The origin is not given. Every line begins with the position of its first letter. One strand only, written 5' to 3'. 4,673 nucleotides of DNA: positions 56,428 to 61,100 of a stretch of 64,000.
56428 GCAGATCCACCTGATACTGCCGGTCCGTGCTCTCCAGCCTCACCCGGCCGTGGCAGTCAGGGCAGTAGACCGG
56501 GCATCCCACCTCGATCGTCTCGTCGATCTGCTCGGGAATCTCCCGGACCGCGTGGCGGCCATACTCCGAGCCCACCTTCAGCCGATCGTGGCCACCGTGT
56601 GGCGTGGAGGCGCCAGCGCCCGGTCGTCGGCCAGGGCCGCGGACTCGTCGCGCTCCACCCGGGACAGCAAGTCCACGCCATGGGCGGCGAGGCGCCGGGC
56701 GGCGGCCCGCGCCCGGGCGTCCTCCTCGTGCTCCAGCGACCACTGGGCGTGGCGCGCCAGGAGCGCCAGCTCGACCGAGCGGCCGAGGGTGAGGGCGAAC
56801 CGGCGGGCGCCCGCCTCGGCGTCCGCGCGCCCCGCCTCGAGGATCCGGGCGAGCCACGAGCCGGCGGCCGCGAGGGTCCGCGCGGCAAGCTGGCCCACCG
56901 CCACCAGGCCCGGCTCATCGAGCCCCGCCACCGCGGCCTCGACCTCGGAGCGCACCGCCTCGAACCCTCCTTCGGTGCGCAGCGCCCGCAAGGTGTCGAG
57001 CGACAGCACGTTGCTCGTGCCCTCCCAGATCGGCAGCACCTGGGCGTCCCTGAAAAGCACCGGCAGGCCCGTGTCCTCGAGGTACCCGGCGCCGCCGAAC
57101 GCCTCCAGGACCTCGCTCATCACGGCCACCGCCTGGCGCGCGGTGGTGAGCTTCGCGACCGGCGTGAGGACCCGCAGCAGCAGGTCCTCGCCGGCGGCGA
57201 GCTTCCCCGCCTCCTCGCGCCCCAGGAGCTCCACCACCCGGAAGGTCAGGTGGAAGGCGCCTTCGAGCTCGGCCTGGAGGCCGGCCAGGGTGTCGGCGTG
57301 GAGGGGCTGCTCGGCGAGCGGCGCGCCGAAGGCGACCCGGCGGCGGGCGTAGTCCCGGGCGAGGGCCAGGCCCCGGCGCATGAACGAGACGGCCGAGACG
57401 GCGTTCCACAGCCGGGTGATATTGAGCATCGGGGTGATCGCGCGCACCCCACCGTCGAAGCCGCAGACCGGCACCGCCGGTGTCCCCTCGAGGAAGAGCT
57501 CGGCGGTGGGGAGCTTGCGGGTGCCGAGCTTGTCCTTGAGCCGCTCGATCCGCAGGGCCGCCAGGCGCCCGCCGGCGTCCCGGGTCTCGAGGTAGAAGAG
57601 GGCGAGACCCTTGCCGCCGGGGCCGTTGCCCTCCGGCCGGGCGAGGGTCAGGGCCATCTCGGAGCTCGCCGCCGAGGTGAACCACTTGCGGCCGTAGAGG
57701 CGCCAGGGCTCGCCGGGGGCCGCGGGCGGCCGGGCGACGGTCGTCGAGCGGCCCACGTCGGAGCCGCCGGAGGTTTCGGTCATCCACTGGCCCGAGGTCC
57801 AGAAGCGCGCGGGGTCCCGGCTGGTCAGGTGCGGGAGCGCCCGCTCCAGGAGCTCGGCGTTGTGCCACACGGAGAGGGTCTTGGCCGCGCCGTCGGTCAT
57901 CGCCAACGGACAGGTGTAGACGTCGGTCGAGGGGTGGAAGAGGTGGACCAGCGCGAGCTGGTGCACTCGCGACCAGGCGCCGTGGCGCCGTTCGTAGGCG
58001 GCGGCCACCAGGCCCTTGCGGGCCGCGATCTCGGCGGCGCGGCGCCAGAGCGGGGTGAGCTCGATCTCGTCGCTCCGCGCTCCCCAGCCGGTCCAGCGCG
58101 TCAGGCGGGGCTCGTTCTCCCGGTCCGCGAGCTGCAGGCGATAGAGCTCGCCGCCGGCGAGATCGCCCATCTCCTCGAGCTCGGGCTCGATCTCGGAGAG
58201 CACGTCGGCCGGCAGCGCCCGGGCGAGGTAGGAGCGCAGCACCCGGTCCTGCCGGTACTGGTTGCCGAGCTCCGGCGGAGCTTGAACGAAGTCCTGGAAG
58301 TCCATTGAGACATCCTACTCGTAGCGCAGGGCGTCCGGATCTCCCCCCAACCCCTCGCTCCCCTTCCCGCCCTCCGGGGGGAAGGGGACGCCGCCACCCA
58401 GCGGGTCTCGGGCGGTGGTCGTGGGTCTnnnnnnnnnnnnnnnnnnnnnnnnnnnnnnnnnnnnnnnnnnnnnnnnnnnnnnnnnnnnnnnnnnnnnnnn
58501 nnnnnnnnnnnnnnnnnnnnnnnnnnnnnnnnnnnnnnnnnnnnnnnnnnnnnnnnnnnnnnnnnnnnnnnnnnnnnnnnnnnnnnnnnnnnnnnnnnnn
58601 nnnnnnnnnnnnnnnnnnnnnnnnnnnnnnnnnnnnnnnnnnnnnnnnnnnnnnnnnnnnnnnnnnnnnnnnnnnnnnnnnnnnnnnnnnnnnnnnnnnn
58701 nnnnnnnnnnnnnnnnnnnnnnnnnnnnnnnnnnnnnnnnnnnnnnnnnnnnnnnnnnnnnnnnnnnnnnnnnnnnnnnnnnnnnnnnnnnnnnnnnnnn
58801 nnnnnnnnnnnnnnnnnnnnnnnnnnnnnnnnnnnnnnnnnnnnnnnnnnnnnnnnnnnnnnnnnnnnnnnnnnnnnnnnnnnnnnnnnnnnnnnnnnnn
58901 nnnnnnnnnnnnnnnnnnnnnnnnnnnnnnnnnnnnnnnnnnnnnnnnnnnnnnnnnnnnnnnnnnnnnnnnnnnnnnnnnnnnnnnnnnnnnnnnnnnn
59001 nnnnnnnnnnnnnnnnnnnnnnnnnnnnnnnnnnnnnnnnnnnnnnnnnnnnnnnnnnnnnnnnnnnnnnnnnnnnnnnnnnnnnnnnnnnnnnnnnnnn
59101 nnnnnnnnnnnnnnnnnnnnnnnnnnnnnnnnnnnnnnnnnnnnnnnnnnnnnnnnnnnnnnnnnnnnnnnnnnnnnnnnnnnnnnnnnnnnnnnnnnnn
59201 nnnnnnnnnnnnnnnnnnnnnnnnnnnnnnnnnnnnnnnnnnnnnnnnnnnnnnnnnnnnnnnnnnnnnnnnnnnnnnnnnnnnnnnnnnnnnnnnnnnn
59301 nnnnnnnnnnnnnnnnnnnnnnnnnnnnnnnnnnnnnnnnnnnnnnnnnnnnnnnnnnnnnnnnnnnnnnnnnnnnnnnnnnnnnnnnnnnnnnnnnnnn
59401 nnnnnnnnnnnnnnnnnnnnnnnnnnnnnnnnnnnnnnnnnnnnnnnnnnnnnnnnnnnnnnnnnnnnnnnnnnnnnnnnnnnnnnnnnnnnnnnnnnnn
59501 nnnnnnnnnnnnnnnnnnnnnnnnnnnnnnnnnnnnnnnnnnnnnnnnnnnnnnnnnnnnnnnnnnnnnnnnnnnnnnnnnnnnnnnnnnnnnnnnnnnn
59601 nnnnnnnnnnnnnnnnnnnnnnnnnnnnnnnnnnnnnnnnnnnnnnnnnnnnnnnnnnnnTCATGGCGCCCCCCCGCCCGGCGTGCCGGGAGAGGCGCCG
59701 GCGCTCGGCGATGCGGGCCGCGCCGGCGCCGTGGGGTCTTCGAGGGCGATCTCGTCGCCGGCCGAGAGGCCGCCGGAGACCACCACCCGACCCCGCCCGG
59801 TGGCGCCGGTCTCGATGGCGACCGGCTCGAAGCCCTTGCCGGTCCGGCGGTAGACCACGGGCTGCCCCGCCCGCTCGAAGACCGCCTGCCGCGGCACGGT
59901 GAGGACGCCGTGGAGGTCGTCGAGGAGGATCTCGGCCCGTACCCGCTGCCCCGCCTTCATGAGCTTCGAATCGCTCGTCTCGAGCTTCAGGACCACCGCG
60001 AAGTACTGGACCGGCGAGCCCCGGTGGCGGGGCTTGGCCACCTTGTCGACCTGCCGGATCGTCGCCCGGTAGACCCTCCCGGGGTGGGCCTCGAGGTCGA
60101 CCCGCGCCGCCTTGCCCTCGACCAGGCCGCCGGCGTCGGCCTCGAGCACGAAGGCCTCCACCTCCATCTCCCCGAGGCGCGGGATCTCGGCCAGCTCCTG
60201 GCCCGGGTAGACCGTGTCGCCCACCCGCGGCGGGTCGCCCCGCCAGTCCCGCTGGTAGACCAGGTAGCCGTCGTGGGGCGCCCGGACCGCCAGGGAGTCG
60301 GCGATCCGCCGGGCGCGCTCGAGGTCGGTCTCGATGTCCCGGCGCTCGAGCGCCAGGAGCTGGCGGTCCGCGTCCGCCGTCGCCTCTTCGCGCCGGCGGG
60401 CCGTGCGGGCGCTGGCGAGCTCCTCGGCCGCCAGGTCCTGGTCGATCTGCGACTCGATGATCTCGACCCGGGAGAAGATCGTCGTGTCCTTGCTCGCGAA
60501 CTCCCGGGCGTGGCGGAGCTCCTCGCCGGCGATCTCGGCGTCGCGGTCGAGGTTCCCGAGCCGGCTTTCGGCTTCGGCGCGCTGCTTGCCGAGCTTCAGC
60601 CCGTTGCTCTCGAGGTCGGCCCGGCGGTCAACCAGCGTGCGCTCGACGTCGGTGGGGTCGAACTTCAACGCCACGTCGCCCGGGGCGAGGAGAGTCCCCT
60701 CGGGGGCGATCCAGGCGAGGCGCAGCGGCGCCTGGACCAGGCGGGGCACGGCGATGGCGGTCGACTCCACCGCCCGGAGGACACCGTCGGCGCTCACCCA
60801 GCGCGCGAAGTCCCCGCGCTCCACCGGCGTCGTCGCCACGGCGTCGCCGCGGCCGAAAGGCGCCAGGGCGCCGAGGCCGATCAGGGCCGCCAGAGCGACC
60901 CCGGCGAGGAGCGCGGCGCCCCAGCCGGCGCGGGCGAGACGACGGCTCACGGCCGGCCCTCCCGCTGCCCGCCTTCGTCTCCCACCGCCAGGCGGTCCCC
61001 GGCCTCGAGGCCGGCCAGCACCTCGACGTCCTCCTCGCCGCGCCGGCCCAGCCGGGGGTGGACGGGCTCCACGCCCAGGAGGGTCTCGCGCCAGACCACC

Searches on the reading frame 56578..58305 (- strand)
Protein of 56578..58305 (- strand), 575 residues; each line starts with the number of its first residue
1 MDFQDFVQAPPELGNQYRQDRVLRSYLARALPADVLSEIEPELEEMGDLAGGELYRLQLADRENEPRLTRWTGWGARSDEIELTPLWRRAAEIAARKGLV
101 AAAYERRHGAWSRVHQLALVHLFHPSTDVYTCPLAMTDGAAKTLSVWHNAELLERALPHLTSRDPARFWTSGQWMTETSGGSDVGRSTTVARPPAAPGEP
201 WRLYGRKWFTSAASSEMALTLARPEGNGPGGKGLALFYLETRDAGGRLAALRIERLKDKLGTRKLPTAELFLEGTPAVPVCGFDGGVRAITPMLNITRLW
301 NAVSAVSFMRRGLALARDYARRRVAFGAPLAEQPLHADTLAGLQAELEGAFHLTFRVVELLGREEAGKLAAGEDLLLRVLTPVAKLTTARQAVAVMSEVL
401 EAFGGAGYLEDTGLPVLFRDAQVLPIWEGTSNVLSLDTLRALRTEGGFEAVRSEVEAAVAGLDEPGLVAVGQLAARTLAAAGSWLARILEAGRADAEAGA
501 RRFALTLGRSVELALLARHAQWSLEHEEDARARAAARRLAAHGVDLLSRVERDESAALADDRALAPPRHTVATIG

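Call 17: search_protein_families(library=pfam, proteins=[window:56578-58305:-], max_evalue=0.001)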
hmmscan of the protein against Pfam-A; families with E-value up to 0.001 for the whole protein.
window:56578-58305:- (575 aa): 6 families
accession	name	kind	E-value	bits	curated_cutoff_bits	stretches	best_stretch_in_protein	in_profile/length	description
PF00441.29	Acyl-CoA_dh_1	-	4.4e-28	98.8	22.4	1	285-437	2-144/150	Acyl-CoA dehydrogenase, C-terminal domain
PF18158.6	AidB_N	-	1.2e-14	55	22.9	1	14-163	9-152/156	Adaptive response protein AidB N-terminal domain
PF02770.24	Acyl-CoA_dh_M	-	9.4e-14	51.8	33.3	1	173-273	2-95/97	Acyl-CoA dehydrogenase, middle domain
PF08028.16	Acyl-CoA_dh_2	-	1.2e-09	39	22.7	1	305-430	7-132/134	Acyl-CoA dehydrogenase, C-terminal domain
PF22924.1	ACOX_C_alpha1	-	1.8e-07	31.6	27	1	378-442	104-168/169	Acyl-CoA oxidase, C-alpha1 domain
PF22217.1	ACDH-11_C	-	0.00059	20.6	27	0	469-538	25-91/122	Acyl-CoA dehydrogenase 11 C-terminal domain-like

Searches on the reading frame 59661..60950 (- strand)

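Call 17: search_protein_families(library=pfam, proteins=[window:59661-60950:-], max_evalue=0.001)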
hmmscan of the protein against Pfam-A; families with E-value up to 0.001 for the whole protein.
window:59661-60950:- (429 aa): 2 families
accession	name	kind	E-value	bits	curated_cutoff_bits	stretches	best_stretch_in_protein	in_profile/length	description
PF16576.10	HlyD_D23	-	9.6e-12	45.1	30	1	174-311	59-194/214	Barrel-sandwich domain of CusB or HlyD membrane-fusion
PF13437.12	HlyD_3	-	6e-10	40.2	22.2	1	222-330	2-102/106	HlyD family secretion protein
